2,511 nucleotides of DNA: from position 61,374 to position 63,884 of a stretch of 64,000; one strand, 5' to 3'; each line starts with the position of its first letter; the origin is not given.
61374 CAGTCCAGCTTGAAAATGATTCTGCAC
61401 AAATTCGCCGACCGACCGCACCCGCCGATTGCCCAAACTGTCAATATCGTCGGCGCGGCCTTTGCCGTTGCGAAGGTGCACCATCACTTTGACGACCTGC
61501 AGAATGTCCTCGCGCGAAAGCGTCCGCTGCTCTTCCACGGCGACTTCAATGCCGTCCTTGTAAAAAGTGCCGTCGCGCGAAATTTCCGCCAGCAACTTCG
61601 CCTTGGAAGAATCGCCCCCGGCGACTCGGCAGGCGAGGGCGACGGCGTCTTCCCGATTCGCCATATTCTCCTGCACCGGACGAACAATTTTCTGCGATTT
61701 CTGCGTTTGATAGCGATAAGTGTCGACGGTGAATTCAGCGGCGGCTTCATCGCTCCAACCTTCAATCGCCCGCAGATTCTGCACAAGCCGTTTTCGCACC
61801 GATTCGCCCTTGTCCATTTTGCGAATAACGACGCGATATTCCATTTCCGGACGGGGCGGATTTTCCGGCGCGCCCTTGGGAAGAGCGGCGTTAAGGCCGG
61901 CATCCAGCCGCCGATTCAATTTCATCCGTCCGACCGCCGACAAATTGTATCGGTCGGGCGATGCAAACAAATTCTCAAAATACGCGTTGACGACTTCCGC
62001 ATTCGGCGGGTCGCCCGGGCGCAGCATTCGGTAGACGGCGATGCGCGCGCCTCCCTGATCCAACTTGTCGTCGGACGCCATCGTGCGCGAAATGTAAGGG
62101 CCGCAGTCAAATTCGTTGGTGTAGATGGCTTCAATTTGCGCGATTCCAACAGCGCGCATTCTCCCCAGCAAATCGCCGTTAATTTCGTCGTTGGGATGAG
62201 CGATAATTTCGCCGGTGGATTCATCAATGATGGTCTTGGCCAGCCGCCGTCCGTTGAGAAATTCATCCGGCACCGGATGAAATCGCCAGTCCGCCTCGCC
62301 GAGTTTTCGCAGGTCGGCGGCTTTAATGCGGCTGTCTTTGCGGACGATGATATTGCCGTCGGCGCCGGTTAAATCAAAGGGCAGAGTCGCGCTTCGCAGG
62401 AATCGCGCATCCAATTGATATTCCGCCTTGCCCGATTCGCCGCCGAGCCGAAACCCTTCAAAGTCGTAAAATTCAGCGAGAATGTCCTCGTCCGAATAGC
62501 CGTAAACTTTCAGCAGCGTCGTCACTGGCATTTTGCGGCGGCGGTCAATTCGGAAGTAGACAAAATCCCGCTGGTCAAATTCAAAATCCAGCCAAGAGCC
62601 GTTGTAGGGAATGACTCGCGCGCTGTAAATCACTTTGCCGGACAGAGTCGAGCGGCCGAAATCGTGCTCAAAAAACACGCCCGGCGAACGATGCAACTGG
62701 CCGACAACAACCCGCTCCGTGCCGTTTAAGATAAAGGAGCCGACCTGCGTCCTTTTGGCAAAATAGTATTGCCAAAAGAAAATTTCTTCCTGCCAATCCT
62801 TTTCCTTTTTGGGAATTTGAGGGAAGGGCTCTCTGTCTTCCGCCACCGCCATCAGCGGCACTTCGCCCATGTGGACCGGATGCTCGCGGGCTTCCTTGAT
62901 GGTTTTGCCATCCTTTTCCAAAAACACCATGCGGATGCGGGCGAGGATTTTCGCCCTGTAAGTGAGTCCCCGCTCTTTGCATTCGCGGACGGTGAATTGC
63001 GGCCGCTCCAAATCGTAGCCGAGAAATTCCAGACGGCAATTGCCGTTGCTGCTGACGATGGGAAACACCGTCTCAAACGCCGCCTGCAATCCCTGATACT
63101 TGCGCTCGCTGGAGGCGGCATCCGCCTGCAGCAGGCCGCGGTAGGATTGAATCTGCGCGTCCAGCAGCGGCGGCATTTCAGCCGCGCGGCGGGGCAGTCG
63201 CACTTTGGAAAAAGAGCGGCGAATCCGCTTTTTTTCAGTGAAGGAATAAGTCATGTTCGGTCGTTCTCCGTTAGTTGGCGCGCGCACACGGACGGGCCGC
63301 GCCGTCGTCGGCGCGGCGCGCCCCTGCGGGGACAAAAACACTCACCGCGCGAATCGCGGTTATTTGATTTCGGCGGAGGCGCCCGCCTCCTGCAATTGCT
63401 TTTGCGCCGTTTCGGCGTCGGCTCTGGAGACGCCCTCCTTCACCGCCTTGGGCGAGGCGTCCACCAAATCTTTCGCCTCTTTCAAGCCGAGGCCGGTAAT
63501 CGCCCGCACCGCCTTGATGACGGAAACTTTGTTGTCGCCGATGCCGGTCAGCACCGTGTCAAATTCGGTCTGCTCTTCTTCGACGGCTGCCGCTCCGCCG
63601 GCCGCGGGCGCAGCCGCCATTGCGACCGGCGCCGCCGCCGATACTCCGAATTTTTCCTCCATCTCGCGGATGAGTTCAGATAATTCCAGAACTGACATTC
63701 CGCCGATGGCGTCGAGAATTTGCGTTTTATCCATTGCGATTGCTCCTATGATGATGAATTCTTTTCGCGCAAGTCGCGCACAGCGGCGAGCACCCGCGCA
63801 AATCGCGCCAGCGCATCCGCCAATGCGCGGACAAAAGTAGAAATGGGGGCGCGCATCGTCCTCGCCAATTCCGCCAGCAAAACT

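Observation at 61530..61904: Ribosomal bL12 C-terminal-like domain inserted in RNA polymerase beta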

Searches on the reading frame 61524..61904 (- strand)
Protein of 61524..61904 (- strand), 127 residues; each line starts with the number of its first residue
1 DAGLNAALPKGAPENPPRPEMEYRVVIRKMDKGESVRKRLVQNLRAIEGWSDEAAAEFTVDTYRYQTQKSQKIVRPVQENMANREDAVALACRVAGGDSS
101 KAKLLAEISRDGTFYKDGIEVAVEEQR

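Call 5: search_protein_families(library=pfam, proteins=[window:61524-61904:-], max_evalue=10)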
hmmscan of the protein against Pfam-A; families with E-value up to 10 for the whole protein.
seq(127 aa): 1 family
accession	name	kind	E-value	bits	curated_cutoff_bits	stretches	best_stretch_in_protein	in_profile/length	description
PF24767.1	UBA_At5g58720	-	0.08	13.2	27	1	87-102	21-36/44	At5g58720 UBA-like domain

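Call 6: find_homologous_proteins(query=window:61524-61904:-, max_evalue=0.01)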
Query seq(127 aa): 12 candidates shared short words with the query, none scored E <= 0.01.

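Call 12: find_related_loci(query=window:61524-61904:-, collection=genome_contigs, flank=6000)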
Query window:61524-61904:- (127 aa) in genome_contigs; peptide patterns used: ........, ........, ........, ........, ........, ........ (x = any residue, [..] = any of these).
235 stretches matched a pattern, but none encodes a relative of the query by tblastn (E <= 1e-3).

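Call 13: find_related_loci(query=window:61524-61904:-, collection=metagenome_contigs, flank=6000)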
Query window:61524-61904:- (127 aa) in metagenome_contigs; peptide patterns used: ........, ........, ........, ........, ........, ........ (x = any residue, [..] = any of these).
327 stretches matched a pattern, but none encodes a relative of the query by tblastn (E <= 1e-3).

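Call 17: search_protein_representatives(protein=window:61524-61904:-)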
Query: 127 residues. Proteins with E-value up to 0.001 (for the whole library): 1; up to 1e-10: 0; up to 1e-30: 0. The best 1 are listed.
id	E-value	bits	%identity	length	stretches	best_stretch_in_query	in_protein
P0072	4.0e-04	37.0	35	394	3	61-115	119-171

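Call 26: predict_structure(protein=window:61524-61862:-)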
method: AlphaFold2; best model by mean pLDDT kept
length: 113 residues; sequences in the alignment: 1
mean_pLDDT: 75.8   pTM: 0.67
mean pLDDT of the five models: 75.8, 67.6, 65.1, 61.8, 61.2
residues with pLDDT >= 90: 0; 70-90: 82; 50-70: 26; < 50: 5
segments of 3 or more residues with pLDDT < 50: 55-57
pLDDT, mean of each block of 10 residues (from residue 1): 65 82 86 79 69 53 78 86 76 72 86 76
secondary structure, 60 per line:
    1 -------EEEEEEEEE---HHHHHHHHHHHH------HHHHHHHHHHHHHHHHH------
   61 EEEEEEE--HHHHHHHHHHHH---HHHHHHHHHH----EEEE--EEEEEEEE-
elements in order: E8-16 H20-31 H38-54 E61-67 H70-81 H85-94 E99-102 E105-112

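Call 31: fold_search(model_id=the predicted structure, library=pdb)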
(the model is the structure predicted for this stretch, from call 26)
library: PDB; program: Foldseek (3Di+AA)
matches with E <= 10: 186; with E <= 0.001: 0
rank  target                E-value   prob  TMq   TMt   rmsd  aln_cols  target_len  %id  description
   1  9b1p_A                6.2e-02  0.99  0.51  0.70   4.1       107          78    9  Mycolicibacterium smegmatis ClpS with TrpSer dipeptide and Mg2+ (released 2024-12-11)
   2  3gq0_A                6.6e-02  1.00  0.55  0.73   4.3       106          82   14  The structure of the Caulobacter crescentus clpS protease adaptor protein - apo structure with no peptide (released 2009-04-28)
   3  3o2b_A                8.4e-02  0.99  0.55  0.71   5.4       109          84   12  E. coli ClpS in complex with a Phe N-end rule peptide (released 2011-12-14)
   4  3g3p_A                8.9e-02  0.99  0.54  0.71   4.5       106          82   15  The structure of the M53A Mutant of the Caulobacter crescentus CLPS in complex with a peptide containing an amino-term (released 2010-03-09)
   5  3g19_A                1.0e-01  0.99  0.55  0.70   4.7       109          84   15  The structure of the Caulobacter crescentus clpS protease adaptor protein in complex with LLL tripeptide (released 2009-04-28)
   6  2wa8_A                1.0e-01  0.99  0.55  0.68   5.5       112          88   11  Structural basis of N-end rule substrate recognition in Escherichia coli by the ClpAP adaptor protein ClpS - The Phe p (released 2009-04-28)
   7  2wa8_C                1.1e-01  0.98  0.54  0.59   5.5       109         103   11  Structural basis of N-end rule substrate recognition in Escherichia coli by the ClpAP adaptor protein ClpS - The Phe p (released 2009-04-28)
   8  3gq1_A                1.3e-01  0.99  0.54  0.69   4.7       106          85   16  The structure of the caulobacter crescentus clpS protease adaptor protein in complex with a WLFVQRDSKE decapeptide (released 2009-05-05)
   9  9ayn_B                1.3e-01  0.98  0.51  0.70   4.1       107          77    9  Mycolicibacterium smegmatis ClpS with bound Ni2+ (released 2024-12-11)
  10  4yjm_C                1.6e-01  0.97  0.53  0.69   5.5       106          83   13  The apo structure of Agrobacterium tumefaciens ClpS2 (released 2016-01-27)
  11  1mbx_C                1.6e-01  0.97  0.55  0.69   5.5       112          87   11  CRYSTAL STRUCTURE ANALYSIS OF ClpSN WITH TRANSITION METAL ION BOUND (released 2002-12-11)
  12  1r6q_D                1.7e-01  0.97  0.55  0.65   5.0       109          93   13  ClpNS with fragments (released 2005-02-15)
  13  3o2h_A                1.7e-01  0.97  0.54  0.63   5.6       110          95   11  E. coli ClpS in complex with a Leu N-end rule peptide (released 2011-12-14)
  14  9ayo_B                1.9e-01  0.97  0.51  0.71   4.1       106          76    9  Mycolicibacterium smegmatis ClpS with bound PheAla and Ni2+ (released 2024-12-11)
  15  9ayn_A                1.9e-01  0.97  0.50  0.67   4.1       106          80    9  Mycolicibacterium smegmatis ClpS with bound Ni2+ (released 2024-12-11)
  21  2zjq_5                2.8e-01  0.96  0.49  0.73   3.5       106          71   14  Interaction of L7 with L11 induced by Microccocin binding to the Deinococcus radiodurans 50S subunit (released 2008-06-17)
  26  8yeq                  3.3e-01  0.85  0.45  0.64   4.3       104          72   14  Crystal structure of L7/L12 Ribosomal Protein from Mycobacterium tuberculosis (released 2024-09-04)
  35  1dd3_A                9.7e-01  0.69  0.47  0.42   4.4       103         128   14  CRYSTAL STRUCTURE OF RIBOSOMAL PROTEIN L12 FROM THERMOTOGA MARITIMA (released 2000-11-13)
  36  1ctf                  9.7e-01  0.60  0.43  0.68   5.1       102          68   17  STRUCTURE OF THE C-TERMINAL DOMAIN OF THE RIBOSOMAL PROTEIN L7/L12 FROM ESCHERICHIA COLI AT 1.7 ANGSTROMS (released 1987-01-15)
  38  1rqs_MODEL_1_A        1.2e+00  0.47  0.43  0.61   5.0       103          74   17  NMR structure of C-terminal domain of ribosomal protein L7 from E.coli (released 2004-03-02)
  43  1rqu_A                1.6e+00  0.30  0.43  0.41   5.1       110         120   18  NMR structure of L7 dimer from E.coli (released 2004-03-02)
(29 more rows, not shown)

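Call 54: search_solved_structures(query=window:61524-61847:-, max_evalue=10, show_alignments=2)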
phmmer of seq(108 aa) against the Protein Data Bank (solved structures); distinct sequences matched with E-value up to 10: 2.
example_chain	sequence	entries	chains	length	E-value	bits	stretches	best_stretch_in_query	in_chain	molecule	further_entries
9i2a_A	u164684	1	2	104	1.6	12.6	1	55-79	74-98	Ferredoxin-4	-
9fnk_A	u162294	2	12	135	1.7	12.5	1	3-53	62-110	Anti-sigma-I factor RsgI5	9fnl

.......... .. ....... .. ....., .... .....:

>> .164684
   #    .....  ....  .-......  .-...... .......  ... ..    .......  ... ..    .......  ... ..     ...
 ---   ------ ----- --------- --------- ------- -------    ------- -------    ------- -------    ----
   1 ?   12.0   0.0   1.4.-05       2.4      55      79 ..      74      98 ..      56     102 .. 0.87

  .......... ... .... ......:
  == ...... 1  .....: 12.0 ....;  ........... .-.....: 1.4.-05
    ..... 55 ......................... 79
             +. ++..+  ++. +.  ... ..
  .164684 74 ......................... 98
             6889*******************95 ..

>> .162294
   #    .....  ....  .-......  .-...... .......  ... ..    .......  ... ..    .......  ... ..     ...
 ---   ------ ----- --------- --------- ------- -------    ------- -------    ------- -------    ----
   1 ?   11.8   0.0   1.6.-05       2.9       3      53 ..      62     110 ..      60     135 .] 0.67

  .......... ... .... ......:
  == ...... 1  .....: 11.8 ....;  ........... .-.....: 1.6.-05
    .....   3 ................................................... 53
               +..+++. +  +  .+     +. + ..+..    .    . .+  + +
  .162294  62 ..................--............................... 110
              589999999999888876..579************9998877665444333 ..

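Call 60: search_protein_families(library=pfam, proteins=[P0072], max_evalue=1)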
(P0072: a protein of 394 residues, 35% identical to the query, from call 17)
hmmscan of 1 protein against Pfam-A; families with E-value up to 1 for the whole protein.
P0072 (394 aa): 0 families

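Call 82: fold_search(model_id=the predicted structure, library=viral)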
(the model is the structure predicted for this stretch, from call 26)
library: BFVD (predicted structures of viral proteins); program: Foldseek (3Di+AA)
matches with E <= 10: 205; with E <= 0.001: 0
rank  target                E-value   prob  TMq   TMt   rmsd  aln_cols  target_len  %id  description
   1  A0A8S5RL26            5.8e-02  1.00  0.59  0.55   4.2       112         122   11  Uncharacterized protein [virus sp. ctBM815]
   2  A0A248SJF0            9.9e-02  0.99  0.57  0.64   5.2       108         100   12  (no name in the UniProt tables at hand)
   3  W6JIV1                1.4e-01  0.14  0.23  0.12  13.6       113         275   12  Reverse transcriptase [Alphaentomopoxvirus acuprea]
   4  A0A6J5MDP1            1.8e-01  0.94  0.50  0.60   5.7       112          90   13  ATP-dependent Clp protease adaptor protein ClpS [uncultured Caudovirales phage]
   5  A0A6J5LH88            2.0e-01  0.95  0.56  0.49   9.0       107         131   13  COG2127 Uncharacterized conserved protein [uncultured Caudovirales phage]
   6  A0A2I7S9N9            2.9e-01  0.92  0.51  0.49   5.4       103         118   13  (no name in the UniProt tables at hand)
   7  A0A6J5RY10            3.3e-01  0.84  0.45  0.41   4.7       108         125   13  RplL Ribosomal protein L7/L12 [uncultured Caudovirales phage]
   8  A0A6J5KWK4            4.7e-01  0.82  0.55  0.56   7.5       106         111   11  COG2127 Uncharacterized conserved protein [uncultured Caudovirales phage]
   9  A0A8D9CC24            7.5e-01  0.69  0.49  0.57   4.7       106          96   16  ATP-dependent Clp protease adapter protein ClpS [uncultured marine phage]
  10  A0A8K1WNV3            8.5e-01  0.03  0.16  0.08  13.3       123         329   13  RNA-directed RNA polymerase (Fragment) [Riboviria sp.]
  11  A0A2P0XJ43            9.0e-01  0.04  0.18  0.06  13.7       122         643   10  (no name in the UniProt tables at hand)
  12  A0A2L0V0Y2            9.6e-01  0.57  0.52  0.57   6.2       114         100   13  ATP-dependent Clp protease adaptor protein [Agrobacterium phage Atu_ph07]
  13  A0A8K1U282            9.6e-01  0.04  0.18  0.11  13.7       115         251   14  RNA-directed RNA polymerase (Fragment) [Riboviria sp.]
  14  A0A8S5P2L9            1.1e+00  0.04  0.19  0.18  13.9       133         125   13  Tail assembly chaperone [Siphoviridae sp. ctg2r17]
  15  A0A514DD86            1.1e+00  0.02  0.14  0.10  14.8       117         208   12  RNA-directed RNA polymerase (Fragment) [Riboviria sp.]
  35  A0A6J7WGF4            2.6e+00  0.15  0.37  0.33   5.5        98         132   12  Ribosomal protein L7/L12, C-terminal [uncultured Caudovirales phage]
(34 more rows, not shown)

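Call 85: find_related_loci(query=window:61524-61904:-, collection=viral_contigs, flank=3000)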
Query window:61524-61904:- (127 aa) in viral_contigs; peptide patterns used: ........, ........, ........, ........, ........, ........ (x = any residue, [..] = any of these).
15 stretches matched a pattern, but none encodes a relative of the query by tblastn (E <= 1e-3).

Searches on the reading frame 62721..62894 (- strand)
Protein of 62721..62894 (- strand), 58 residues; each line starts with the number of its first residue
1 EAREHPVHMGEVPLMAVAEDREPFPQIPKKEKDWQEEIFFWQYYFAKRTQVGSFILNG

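Call 86: find_related_loci(query=window:62721-62894:-, collection=metagenome_contigs, flank=6000)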
Query seq(58 aa) (58 aa) in metagenome_contigs; peptide patterns used: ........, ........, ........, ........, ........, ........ (x = any residue, [..] = any of these).
221 stretches matched a pattern, but none encodes a relative of the query by tblastn (E <= 1e-3).

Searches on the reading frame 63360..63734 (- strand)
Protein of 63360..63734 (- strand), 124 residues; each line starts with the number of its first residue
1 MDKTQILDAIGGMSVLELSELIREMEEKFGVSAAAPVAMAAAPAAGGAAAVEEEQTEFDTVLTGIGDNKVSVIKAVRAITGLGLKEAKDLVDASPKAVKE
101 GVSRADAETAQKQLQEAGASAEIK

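Call 5: search_protein_families(library=pfam, proteins=[window:63360-63734:-], max_evalue=10)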
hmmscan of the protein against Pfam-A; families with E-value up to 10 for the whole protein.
window:63360-63734:- (124 aa): 4 families
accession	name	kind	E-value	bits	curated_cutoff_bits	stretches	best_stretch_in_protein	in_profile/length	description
PF00542.24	Ribosomal_L12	-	6.5e-29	100.5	25.9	1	58-124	1-67/67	Ribosomal protein L7/L12 C-terminal domain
PF16320.10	Ribosomal_L12_N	-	1.1e-23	83.1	25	2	3-49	2-48/48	Ribosomal protein L7/L12 dimerisation domain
PF00428.24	Ribosomal_60s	-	0.0027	18.6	28.1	1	18-57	35-72/88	60s Acidic ribosomal protein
PF00237.24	Ribosomal_L22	-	0.24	12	28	1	74-122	15-55/104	Ribosomal protein L22p/L17e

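Call 15: find_encoding_contigs(protein=window:63360-63734:-, flank=10000, max_places=10)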
Protein window:63360-63734:- (124 aa): 3 contigs read that carry it; 3 places shown.
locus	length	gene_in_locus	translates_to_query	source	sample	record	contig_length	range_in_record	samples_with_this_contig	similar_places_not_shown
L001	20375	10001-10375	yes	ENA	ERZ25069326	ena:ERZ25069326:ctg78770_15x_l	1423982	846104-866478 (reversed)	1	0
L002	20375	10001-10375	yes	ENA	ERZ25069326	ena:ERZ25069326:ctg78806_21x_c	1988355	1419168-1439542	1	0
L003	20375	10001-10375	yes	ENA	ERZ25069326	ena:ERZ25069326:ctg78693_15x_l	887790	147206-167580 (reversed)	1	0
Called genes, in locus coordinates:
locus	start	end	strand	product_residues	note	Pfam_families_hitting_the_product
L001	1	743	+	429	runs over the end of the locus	PF06808:DctM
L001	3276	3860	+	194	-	PF01292:Ni_hydr_CYTB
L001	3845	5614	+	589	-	PF00654:Voltage_CLC, PF00571:CBS (weak)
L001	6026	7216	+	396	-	PF00009:GTP_EFTU, PF03144:GTP_EFTU_D2, PF03143:GTP_EFTU_D3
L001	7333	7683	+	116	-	PF00584:SecE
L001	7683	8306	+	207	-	PF02357:NusG, PF00467:KOW (faint)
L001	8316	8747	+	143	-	PF03946:Ribosomal_L11_N, PF00298:Ribosomal_L11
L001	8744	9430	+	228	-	PF00687:Ribosomal_L1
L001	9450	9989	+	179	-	PF00466:Ribosomal_L10, PF27436:RL10_C (weak)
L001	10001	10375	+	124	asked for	PF16320:Ribosomal_L12_N, PF00542:Ribosomal_L12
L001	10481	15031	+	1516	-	PF04563:RNA_pol_Rpb2_1, PF04561:RNA_pol_Rpb2_2 (weak), PF04565:RNA_pol_Rpb2_3, PF10385:RNA_pol_Rpb2_45, PF00562:RNA_pol_Rpb2_6, PF04560:RNA_pol_Rpb2_7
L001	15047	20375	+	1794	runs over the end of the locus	PF04997:RNA_pol_Rpb1_1, PF00623:RNA_pol_Rpb1_2, PF04983:RNA_pol_Rpb1_3, PF05000:RNA_pol_Rpb1_4, PF04998:RNA_pol_Rpb1_5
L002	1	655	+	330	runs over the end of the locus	PF03480:DctP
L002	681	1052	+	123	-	PF06808:DctM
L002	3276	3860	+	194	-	PF01292:Ni_hydr_CYTB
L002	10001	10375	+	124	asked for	PF16320:Ribosomal_L12_N, PF00542:Ribosomal_L12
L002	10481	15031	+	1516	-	PF04563:RNA_pol_Rpb2_1, PF04561:RNA_pol_Rpb2_2 (weak), PF04565:RNA_pol_Rpb2_3, PF10385:RNA_pol_Rpb2_45, PF00562:RNA_pol_Rpb2_6, PF04560:RNA_pol_Rpb2_7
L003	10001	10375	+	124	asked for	PF16320:Ribosomal_L12_N, PF00542:Ribosomal_L12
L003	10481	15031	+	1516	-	PF04563:RNA_pol_Rpb2_1, PF04561:RNA_pol_Rpb2_2 (weak), PF04565:RNA_pol_Rpb2_3, PF10385:RNA_pol_Rpb2_45, PF00562:RNA_pol_Rpb2_6, PF04560:RNA_pol_Rpb2_7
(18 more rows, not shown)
